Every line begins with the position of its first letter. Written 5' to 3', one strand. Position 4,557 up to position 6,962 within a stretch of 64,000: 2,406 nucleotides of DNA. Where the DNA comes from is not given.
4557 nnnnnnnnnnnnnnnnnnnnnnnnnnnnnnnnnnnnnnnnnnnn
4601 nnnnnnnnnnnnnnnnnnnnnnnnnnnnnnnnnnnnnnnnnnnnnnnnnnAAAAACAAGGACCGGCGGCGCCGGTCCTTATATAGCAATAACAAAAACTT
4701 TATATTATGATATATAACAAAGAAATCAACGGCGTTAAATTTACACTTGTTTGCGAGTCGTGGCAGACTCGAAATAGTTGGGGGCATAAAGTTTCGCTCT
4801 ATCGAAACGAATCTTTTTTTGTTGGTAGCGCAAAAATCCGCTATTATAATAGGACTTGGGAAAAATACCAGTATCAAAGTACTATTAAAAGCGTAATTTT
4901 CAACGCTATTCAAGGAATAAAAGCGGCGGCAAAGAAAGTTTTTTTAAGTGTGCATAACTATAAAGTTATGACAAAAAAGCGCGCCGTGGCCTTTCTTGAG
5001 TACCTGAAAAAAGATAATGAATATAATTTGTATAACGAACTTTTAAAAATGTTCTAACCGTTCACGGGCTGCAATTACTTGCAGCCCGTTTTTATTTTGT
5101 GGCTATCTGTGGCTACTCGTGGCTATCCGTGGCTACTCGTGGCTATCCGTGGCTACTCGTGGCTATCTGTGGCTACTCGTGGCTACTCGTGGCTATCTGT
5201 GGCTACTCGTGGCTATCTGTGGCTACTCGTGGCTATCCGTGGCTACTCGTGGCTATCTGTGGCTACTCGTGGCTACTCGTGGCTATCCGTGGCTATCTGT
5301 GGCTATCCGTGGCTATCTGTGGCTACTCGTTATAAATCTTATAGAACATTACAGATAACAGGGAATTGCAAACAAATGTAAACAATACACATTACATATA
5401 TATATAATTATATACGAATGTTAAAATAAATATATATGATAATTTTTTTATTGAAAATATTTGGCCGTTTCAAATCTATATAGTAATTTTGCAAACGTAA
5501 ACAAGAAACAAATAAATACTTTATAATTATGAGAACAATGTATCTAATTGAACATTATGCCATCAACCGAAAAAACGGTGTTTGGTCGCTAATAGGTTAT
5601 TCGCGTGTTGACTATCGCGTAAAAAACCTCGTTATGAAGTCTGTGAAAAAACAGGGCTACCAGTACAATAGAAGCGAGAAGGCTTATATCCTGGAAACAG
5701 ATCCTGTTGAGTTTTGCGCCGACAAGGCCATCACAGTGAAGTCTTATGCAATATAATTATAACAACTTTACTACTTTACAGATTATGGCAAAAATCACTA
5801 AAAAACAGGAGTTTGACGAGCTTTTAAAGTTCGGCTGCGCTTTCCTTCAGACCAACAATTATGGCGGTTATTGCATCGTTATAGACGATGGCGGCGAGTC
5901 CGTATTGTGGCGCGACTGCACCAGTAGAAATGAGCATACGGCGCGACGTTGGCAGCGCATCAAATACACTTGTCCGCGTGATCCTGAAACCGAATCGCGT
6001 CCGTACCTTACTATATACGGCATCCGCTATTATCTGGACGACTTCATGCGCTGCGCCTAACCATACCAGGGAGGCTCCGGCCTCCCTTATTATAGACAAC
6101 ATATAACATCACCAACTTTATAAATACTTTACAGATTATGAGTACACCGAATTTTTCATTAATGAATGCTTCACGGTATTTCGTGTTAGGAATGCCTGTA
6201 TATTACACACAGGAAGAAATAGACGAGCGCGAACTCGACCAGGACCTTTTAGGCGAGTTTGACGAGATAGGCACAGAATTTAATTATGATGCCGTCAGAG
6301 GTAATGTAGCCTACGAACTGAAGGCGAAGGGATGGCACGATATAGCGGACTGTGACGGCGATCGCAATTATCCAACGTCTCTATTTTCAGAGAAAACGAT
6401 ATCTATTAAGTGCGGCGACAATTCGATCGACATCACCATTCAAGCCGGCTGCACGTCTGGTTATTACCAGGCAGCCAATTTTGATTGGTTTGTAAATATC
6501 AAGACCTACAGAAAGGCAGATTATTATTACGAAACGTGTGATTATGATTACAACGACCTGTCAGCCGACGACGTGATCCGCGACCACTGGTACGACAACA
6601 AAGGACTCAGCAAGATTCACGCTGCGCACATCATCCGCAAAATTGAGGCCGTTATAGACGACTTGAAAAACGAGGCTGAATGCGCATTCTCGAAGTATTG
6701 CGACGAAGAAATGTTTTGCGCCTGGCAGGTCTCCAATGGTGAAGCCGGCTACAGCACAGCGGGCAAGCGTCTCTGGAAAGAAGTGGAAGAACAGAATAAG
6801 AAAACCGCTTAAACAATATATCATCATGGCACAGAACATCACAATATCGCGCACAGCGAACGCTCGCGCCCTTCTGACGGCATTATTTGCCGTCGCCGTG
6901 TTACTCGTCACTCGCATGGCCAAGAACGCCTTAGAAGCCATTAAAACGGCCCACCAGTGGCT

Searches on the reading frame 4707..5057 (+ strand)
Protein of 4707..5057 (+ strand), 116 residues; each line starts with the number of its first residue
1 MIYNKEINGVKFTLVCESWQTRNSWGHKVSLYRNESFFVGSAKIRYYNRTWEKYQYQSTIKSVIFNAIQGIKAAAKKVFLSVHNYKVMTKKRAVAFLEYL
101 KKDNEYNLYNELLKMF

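Call 89: search_protein_families(library=pfam, proteins=[window:4707-5054:+], max_evalue=0.01)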
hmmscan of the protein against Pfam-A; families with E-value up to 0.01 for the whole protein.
window:4707-5054:+ (116 aa): 0 families

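Call 101: find_encoding_contigs(protein=window:4707-5057:+, flank=1500, max_places=10)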
Protein window:4707-5057:+ (116 aa): 14 contigs read that carry it; 10 places shown.
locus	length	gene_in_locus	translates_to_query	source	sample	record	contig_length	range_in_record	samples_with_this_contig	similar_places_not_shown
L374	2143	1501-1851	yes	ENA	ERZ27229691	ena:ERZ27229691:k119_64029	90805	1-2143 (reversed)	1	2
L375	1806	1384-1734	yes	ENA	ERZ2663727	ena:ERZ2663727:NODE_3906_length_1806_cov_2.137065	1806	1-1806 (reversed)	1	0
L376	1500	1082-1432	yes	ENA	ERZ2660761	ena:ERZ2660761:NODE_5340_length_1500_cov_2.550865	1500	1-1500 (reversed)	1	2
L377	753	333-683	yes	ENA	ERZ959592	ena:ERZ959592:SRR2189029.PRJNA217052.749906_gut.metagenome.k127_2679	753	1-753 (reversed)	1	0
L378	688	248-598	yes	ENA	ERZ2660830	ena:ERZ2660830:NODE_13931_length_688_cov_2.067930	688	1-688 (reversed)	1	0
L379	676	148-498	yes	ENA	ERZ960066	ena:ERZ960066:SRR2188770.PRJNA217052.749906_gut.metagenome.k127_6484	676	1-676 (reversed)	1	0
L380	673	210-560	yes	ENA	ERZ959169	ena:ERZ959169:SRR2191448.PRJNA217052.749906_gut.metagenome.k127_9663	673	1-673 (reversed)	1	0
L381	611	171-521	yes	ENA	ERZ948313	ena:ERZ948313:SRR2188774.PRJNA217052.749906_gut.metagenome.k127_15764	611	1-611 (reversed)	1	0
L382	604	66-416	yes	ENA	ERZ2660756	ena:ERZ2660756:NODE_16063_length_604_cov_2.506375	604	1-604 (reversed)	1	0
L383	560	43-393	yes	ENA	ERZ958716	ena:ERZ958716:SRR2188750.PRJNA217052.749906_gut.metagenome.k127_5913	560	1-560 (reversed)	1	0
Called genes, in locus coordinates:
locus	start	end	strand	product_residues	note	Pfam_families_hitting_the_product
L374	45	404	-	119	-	PF13443:HTH_26 (weak)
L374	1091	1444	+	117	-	-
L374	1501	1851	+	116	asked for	-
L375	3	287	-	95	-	?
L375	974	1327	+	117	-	-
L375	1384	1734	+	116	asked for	-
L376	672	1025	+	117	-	-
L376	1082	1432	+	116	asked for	-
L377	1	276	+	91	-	?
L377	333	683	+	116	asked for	-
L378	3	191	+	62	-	?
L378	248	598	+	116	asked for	-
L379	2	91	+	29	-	?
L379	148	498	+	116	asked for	-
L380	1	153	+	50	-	?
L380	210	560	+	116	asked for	-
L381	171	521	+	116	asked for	-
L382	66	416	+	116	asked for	-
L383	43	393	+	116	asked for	-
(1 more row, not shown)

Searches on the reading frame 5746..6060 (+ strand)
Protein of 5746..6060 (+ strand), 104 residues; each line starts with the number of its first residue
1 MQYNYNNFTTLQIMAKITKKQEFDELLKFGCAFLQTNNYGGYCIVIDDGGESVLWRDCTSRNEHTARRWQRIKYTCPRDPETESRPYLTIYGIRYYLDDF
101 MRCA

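Call 89: search_protein_families(library=pfam, proteins=[window:5746-6057:+], max_evalue=0.01)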
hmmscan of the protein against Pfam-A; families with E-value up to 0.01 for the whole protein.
window:5746-6057:+ (104 aa): 0 families

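Call 102: find_encoding_contigs(protein=window:5746-6060:+, flank=1500, max_places=10)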
Protein window:5746-6060:+ (104 aa): no gene with exactly this product is on record in the collection.

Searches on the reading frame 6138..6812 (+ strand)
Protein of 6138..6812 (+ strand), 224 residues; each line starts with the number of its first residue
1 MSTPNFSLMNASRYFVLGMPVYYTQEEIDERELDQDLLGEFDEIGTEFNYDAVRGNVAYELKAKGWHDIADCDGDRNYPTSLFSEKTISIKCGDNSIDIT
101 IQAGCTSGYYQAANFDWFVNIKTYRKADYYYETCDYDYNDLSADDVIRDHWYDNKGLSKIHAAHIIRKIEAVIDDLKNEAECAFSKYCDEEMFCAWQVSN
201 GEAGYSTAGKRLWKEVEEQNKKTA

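Call 19: search_protein_families(library=phrogs, proteins=[window:6138-6812:+], max_evalue=0.001)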
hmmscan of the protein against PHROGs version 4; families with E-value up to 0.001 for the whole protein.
window:6138-6812:+ (224 aa): 0 families

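Call 90: search_protein_families(library=pfam, proteins=[window:6138-6809:+], max_evalue=0.01)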
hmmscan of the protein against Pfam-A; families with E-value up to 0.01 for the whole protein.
window:6138-6809:+ (224 aa): 0 families

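Call 103: find_encoding_contigs(protein=window:6138-6812:+, flank=2000, max_places=10)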
Protein window:6138-6812:+ (224 aa): 6 contigs read that carry it; 5 places shown.
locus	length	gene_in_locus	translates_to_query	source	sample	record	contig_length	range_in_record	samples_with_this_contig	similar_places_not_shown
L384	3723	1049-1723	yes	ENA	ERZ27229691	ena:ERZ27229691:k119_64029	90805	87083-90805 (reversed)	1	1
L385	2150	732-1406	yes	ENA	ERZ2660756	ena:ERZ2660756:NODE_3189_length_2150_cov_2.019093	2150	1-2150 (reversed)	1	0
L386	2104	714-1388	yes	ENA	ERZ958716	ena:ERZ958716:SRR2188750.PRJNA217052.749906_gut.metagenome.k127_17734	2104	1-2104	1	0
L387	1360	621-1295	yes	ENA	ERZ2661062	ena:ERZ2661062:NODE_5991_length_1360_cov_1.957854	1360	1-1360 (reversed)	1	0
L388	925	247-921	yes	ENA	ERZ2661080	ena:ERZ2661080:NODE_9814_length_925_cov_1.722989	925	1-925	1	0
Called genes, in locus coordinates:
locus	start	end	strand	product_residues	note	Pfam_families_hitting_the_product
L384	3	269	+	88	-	?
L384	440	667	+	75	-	-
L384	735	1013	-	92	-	-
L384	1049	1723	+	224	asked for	-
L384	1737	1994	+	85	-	-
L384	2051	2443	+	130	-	-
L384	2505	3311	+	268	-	-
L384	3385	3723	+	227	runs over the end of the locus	PF02384:N6_Mtase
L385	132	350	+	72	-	-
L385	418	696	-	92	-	-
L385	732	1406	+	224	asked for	-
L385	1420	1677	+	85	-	-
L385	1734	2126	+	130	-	-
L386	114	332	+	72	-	-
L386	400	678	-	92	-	-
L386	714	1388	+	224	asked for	-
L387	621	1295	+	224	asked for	-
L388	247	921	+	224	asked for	-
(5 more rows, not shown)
